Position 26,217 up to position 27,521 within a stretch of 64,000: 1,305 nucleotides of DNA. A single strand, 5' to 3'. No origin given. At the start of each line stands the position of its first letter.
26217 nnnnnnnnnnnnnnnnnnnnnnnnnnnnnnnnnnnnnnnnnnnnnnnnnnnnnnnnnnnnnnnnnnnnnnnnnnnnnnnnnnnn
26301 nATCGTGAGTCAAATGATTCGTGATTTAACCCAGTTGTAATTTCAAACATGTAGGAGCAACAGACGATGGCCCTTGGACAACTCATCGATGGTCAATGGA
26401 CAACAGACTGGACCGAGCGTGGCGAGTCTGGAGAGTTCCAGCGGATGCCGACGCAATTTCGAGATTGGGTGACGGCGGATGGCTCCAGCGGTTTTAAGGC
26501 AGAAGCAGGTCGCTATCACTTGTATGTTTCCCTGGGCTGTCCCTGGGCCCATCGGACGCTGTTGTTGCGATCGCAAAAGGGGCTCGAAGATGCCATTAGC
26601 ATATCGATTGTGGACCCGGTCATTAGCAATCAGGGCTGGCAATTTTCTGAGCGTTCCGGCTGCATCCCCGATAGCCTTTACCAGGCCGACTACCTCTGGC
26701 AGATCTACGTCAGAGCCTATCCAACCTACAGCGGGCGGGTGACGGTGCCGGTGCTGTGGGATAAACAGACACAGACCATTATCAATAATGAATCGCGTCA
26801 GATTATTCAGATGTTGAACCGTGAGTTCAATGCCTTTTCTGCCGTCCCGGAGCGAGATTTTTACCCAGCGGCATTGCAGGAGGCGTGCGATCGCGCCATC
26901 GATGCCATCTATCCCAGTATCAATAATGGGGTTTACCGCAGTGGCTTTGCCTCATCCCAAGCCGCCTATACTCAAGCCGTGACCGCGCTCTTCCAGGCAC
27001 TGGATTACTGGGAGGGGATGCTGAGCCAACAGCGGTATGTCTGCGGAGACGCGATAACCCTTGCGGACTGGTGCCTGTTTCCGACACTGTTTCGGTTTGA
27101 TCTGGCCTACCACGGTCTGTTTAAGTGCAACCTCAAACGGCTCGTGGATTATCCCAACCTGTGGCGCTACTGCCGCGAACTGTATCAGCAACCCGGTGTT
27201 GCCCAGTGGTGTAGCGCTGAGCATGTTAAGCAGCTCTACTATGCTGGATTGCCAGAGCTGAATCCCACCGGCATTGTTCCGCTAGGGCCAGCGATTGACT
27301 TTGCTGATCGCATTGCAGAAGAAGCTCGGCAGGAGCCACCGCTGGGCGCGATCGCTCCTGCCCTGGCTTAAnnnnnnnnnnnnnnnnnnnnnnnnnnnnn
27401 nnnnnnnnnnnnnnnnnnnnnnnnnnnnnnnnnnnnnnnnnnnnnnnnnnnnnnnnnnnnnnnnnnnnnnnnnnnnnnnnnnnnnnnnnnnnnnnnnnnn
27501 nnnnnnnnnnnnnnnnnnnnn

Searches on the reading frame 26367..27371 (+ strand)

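Call 69: search_protein_families(library=pfam, proteins=[window:26367-27371:+], max_evalue=0.001)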
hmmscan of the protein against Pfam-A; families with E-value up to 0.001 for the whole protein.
window:26367-27371:+ (334 aa): 5 families
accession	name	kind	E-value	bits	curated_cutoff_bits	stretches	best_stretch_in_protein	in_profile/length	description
PF13410.11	GST_C_2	-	1e-18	67.6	24.9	1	198-270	1-68/69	Glutathione S-transferase, C-terminal domain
PF13409.12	GST_N_2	-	5.7e-12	46.5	25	1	58-152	2-69/70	Glutathione S-transferase, N-terminal domain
PF00043.30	GST_C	-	4e-09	37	20.7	1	190-276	13-93/93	Glutathione S-transferase, C-terminal domain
PF14497.11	GST_C_3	-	1.4e-06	28.9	21.6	1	210-283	33-102/104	Glutathione S-transferase, C-terminal domain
PF13417.12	GST_N_3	-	0.00037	21.2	22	0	52-155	1-72/75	Glutathione S-transferase, N-terminal domain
